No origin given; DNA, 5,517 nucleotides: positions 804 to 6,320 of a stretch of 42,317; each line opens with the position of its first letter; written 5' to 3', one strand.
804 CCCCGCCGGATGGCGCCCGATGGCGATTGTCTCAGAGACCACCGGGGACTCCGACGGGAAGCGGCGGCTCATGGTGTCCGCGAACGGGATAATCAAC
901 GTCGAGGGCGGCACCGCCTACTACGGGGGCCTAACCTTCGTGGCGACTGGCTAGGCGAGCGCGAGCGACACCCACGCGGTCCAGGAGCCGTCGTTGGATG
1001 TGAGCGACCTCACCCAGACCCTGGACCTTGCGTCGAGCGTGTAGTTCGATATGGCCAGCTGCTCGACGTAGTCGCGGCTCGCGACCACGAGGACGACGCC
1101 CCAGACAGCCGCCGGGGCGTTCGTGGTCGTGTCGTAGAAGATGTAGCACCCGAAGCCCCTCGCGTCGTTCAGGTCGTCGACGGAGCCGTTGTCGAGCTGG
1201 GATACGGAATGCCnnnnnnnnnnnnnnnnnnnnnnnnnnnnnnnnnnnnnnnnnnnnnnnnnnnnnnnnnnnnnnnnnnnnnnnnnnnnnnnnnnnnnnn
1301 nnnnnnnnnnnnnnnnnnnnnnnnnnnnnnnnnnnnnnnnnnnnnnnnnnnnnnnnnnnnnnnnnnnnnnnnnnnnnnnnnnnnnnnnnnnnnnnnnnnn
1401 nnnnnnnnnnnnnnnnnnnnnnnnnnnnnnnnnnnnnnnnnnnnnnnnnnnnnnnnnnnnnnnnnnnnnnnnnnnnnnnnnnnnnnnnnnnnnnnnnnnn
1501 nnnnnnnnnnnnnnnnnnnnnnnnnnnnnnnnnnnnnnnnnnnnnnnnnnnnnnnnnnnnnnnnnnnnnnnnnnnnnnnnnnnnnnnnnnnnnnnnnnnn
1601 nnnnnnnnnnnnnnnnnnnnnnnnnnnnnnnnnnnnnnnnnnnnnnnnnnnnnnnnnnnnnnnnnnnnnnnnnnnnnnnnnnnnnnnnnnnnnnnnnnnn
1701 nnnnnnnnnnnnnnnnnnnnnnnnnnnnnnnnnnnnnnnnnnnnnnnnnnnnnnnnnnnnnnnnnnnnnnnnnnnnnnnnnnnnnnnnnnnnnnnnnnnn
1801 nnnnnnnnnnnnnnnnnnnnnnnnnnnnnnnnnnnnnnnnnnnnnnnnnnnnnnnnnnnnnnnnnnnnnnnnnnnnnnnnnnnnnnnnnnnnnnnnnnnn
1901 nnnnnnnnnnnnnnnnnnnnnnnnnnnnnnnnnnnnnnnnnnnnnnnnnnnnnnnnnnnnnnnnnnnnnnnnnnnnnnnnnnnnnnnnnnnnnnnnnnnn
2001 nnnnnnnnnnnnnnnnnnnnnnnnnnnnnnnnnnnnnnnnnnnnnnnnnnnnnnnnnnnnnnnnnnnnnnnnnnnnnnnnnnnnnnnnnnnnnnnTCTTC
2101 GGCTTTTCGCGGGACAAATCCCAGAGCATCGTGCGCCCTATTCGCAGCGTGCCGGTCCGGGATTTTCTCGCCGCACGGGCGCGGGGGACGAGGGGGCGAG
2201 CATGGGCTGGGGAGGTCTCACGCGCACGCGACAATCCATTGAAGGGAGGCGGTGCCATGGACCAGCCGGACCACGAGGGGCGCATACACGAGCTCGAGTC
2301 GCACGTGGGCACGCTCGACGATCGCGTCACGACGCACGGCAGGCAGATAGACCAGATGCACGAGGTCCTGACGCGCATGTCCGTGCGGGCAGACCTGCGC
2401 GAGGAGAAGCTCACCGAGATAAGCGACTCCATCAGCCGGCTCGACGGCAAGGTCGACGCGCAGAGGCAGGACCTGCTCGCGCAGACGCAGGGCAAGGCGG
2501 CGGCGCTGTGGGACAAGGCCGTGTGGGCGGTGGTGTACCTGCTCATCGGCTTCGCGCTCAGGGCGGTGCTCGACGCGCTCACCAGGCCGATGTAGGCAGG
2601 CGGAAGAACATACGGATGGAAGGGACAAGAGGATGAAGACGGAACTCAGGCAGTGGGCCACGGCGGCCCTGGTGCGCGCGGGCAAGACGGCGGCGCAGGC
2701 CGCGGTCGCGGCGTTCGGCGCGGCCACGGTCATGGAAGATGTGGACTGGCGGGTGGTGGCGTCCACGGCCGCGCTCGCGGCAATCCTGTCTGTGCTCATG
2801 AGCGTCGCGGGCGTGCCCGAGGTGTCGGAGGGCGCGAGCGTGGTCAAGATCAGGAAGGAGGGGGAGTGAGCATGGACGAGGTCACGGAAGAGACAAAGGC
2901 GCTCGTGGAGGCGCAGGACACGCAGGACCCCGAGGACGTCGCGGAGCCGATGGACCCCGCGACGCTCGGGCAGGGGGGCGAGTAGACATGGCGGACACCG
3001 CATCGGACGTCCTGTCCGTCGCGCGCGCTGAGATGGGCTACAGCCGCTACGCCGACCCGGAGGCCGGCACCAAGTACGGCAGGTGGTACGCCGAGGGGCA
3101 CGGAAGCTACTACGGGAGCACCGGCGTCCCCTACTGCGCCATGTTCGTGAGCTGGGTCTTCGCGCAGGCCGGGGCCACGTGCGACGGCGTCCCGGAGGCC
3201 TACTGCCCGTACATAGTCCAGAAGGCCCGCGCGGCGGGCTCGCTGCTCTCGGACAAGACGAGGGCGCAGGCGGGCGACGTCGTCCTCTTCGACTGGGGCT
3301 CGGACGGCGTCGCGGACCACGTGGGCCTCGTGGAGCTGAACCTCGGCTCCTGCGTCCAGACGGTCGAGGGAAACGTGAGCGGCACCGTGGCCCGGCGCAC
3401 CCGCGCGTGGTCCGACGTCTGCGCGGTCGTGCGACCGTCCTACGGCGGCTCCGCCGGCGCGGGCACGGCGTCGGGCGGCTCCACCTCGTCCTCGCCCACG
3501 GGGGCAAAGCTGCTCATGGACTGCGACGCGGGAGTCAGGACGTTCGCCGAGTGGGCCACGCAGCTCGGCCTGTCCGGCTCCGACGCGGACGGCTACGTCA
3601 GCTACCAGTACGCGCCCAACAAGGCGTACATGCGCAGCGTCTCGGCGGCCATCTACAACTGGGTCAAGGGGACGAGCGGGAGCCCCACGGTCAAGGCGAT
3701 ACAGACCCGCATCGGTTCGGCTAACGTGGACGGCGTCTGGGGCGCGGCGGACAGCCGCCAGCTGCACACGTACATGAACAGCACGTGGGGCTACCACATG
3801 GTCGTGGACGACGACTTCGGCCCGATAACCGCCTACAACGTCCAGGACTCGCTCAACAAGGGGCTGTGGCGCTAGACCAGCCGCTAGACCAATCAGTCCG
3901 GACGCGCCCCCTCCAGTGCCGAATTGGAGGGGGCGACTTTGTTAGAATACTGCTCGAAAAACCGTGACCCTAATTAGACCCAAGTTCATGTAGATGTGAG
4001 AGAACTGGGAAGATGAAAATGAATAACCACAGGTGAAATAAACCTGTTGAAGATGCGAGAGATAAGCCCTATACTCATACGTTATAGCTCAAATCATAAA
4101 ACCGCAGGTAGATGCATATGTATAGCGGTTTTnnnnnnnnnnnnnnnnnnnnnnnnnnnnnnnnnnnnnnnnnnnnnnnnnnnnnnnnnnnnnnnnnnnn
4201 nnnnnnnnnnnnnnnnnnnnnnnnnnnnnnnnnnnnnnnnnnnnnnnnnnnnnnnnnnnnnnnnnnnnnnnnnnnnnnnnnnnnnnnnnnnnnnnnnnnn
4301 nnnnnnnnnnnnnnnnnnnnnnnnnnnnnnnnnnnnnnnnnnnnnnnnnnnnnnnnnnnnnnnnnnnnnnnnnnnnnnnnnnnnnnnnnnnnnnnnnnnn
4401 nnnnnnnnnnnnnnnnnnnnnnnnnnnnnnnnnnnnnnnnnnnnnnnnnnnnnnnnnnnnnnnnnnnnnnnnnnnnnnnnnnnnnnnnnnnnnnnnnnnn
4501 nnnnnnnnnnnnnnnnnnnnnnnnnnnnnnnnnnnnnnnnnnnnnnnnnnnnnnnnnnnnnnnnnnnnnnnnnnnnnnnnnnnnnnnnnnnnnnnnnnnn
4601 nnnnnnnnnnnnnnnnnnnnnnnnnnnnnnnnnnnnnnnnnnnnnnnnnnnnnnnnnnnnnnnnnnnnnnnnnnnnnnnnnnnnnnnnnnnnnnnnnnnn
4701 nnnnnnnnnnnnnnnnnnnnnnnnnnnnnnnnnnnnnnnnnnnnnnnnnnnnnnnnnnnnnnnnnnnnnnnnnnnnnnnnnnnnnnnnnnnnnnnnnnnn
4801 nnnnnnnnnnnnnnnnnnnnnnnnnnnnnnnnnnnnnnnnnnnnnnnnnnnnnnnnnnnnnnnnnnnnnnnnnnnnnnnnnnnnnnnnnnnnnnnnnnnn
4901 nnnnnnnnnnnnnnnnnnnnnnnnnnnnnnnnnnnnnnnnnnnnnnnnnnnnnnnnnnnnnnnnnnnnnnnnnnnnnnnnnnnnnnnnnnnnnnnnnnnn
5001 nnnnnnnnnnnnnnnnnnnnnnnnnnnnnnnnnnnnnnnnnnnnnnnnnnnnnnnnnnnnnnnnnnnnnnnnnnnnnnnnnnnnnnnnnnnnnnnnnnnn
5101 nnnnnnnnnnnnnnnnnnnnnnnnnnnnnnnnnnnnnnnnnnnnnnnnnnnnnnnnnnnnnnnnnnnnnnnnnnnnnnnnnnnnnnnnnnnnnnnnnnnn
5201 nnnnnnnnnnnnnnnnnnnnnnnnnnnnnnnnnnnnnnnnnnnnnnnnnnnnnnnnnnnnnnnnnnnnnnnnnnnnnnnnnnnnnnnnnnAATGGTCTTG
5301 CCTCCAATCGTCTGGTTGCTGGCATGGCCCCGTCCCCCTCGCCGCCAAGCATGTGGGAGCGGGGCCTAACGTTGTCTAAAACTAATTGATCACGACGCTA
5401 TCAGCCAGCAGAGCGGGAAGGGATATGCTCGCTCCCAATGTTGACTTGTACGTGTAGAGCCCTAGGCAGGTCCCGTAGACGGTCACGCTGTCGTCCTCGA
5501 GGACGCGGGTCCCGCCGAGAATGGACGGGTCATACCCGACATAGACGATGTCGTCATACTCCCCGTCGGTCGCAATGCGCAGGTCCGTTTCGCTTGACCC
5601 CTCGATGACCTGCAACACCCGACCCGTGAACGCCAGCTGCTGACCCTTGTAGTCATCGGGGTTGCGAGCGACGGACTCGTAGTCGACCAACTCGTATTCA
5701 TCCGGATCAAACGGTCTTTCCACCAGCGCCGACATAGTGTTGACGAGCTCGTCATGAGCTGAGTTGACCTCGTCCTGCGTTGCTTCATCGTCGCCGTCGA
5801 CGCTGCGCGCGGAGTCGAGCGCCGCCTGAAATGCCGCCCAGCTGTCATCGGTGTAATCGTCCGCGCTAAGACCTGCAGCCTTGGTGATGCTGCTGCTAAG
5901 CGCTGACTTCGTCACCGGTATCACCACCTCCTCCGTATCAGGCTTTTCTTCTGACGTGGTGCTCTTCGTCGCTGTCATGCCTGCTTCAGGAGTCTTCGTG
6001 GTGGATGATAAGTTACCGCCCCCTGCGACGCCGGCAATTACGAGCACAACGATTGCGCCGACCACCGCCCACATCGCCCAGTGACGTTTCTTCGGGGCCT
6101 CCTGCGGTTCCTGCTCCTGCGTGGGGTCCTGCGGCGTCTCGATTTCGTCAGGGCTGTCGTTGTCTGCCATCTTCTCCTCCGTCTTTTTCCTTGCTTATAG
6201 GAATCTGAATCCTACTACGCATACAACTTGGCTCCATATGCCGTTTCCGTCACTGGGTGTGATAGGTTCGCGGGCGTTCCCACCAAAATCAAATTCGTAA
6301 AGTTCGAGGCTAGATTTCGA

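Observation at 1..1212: Six promoterless tail-fibre tip cassettes, each headed by the same site in the same reading phase: a phage tail-fibre shufflon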

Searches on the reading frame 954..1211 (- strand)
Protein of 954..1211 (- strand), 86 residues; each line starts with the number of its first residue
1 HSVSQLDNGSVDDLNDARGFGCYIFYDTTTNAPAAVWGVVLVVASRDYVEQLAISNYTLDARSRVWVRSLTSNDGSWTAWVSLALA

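Call 68: find_homologous_proteins(query=window:954-1211:-, max_evalue=0.001)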
Query window:954-1211:-: 1 candidates shared short words with the query, none scored E <= 0.001.
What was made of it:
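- Tried and rejected: Nothing found (call 68).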

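Call 74: search_protein_representatives(protein=window:954-1211:-)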
Query: 86 residues. Proteins with E-value up to 0.001 (for the whole library): 34; up to 1e-10: 4; up to 1e-30: 0. The best 34 are listed.
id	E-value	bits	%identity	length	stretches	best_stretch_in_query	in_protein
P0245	7.9e-20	86.6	100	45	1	42-86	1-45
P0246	3.8e-12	62.2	50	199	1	3-81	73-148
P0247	5.1e-11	58.6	32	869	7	6-83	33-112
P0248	9.4e-11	57.7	35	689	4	12-84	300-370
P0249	4.9e-10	55.4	36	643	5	12-83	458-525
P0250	7.2e-10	54.9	36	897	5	7-82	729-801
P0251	9.9e-09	51.2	39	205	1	12-82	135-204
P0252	2.3e-08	50.1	49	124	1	10-84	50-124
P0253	8.6e-08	48.2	40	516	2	9-84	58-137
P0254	9.8e-08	48.1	44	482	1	7-82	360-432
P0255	3.4e-07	46.4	43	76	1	11-83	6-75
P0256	1.1e-06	44.7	36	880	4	10-81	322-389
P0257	2.3e-06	43.7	35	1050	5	10-84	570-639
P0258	2.5e-05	40.4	35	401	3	13-84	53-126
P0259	2.8e-05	40.2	36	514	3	8-80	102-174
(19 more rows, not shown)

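Call 75: search_protein_families(library=pfam, proteins=[P0247, P0248, P0250, P0257, P0254, P0246], max_evalue=0.001)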
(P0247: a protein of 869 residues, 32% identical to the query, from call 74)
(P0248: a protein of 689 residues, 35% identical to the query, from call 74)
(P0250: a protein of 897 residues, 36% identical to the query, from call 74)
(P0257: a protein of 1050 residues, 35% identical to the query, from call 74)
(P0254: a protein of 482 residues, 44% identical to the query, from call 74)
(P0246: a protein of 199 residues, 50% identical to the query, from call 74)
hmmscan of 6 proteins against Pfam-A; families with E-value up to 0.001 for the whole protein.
P0247 (869 aa): 0 families

P0248 (689 aa): 0 families

P0250 (897 aa): 1 family
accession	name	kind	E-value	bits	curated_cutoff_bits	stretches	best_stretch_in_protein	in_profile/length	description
PF01391.23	Collagen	-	9e-09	35.4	27.2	1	261-319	1-59/60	Collagen triple helix repeat (20 copies)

P0257 (1050 aa): 0 families

P0254 (482 aa): 1 family
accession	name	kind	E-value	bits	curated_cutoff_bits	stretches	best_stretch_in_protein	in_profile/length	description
PF18885.6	DUF5648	-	8.1e-09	36.3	25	1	428-480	38-86/134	Domain of unknown function (DUF5648)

P0246 (199 aa): 1 family
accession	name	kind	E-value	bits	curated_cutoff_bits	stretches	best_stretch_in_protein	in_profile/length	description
PF18885.6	DUF5648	-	3.1e-08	34.4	25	1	144-196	37-85/134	Domain of unknown function (DUF5648)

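Call 76: predict_structure(protein=window:954-1211:-)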
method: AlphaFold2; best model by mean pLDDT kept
length: 86 residues; sequences in the alignment: 1
mean_pLDDT: 54.7   pTM: 0.35
mean pLDDT of the five models: 54.7, 47.1, 45.7, 42.8, 40.3
residues with pLDDT >= 90: 0; 70-90: 0; 50-70: 61; < 50: 25
segments of 3 or more residues with pLDDT < 50: 1-17, 45-51
pLDDT, mean of each block of 10 residues (from residue 1): 37 48 61 56 51 57 64 61 61
secondary structure, 60 per line:
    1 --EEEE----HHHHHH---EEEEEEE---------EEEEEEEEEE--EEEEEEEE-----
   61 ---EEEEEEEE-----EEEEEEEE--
elements in order: E3-6 H11-16 E20-26 E36-45 E48-55 E64-71 E77-84
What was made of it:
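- Tried and rejected: AlphaFold2 (AF2) single-sequence model of C6. pLDDT was 54.7, too poor for a fold search, so none was run (call 76).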

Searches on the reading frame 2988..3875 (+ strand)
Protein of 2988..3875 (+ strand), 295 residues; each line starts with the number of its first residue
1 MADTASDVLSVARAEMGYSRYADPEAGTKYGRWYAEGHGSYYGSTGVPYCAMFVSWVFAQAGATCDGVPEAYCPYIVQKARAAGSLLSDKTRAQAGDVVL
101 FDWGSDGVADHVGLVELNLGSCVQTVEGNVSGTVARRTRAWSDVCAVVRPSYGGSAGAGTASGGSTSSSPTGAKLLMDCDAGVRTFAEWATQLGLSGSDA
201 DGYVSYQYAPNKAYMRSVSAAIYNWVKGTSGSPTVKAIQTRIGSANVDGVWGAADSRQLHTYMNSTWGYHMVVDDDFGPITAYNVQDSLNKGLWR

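Call 8: search_protein_families(library=pfam, proteins=[window:2988-3875:+], max_evalue=0.01)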
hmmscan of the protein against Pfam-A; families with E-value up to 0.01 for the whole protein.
window:2988-3875:+ (295 aa): 2 families
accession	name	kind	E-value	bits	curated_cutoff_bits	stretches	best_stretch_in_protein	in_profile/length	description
PF05257.22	CHAP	-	1.9e-09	38.3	26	1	45-129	4-81/81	CHAP domain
PF00877.26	NLPC_P60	-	0.0003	21.2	23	1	50-115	16-71/105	NlpC/P60 family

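Call 13: search_protein_families(library=phrogs, proteins=[window:2988-3875:+], max_evalue=0.001)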
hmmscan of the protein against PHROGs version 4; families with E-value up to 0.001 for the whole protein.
window:2988-3875:+ (295 aa): 5 families
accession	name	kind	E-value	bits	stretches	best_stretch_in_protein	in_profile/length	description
phrog_21825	-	lysis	4.7e-58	197.9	1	4-256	3-253/289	endolysin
phrog_21357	-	lysis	1.6e-20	74.5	1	4-155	3-163/225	endolysin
phrog_9589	-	lysis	2.3e-14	54.9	1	5-132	4-128/281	endolysin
phrog_1259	-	tail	1.2e-05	24.2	1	5-145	988-1124/1179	baseplate hub subunit and tail lysozyme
phrog_38078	-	unknown function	5.8e-05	23.4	1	26-134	67-180/423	-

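Call 43: find_encoding_contigs(protein=window:2988-3875:+, flank=6000, max_places=10)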
Protein window:2988-3875:+ (295 aa): 2 contigs read that carry it; 1 place shown.
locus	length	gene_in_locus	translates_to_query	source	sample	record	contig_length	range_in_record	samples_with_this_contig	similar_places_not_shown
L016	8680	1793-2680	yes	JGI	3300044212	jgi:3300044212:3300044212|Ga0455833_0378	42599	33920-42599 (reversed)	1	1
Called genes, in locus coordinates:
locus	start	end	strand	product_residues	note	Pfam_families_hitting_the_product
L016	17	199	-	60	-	-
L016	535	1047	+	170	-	-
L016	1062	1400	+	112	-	-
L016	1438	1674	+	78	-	PF16945:Phage_r1t_holin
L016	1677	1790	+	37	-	-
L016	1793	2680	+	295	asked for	PF05257:CHAP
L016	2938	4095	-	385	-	-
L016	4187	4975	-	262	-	PF07554:FIVAR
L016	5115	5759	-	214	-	PF07022:Phage_CI_repr (weak), PF12844:HTH_19, PF13443:HTH_26 (weak), PF13560:HTH_31, PF01381:HTH_3, PF00717:Peptidase_S24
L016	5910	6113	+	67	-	PF12844:HTH_19, PF13443:HTH_26 (weak), PF13560:HTH_31, PF01381:HTH_3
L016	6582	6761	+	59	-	-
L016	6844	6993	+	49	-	-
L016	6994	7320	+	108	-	PF12728:HTH_17 (weak)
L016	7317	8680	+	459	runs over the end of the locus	PF02463:SMC_N, PF13476:AAA_23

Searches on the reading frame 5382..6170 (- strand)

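Call 11: search_protein_families(library=phrogs, proteins=[window:5382-6170:-], max_evalue=0.001)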
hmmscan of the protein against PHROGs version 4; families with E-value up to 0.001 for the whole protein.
window:5382-6170:- (262 aa): 8 families
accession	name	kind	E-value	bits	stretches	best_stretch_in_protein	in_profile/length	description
phrog_26308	-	unknown function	8.7e-32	111.8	1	135-258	209-326/339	-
phrog_5319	-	other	8.7e-32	111.1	1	121-258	78-212/225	outer membrane protein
phrog_25932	-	unknown function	1e-15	59.1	1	120-261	76-214/219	-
phrog_26645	-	unknown function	1.7e-11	44.8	1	163-256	213-307/312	-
phrog_5214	-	unknown function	7.1e-07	30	1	120-259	29-166/171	-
phrog_8545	-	moron, auxiliary metabolic gene and host takeover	2.8e-05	25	0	35-139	20-128/177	superinfection exclusion Sie-like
phrog_4980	-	moron, auxiliary metabolic gene and host takeover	5.1e-05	24.3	1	17-108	9-97/181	superinfection exclusion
phrog_14275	-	unknown function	0.00047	20.9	1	27-80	28-86/178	-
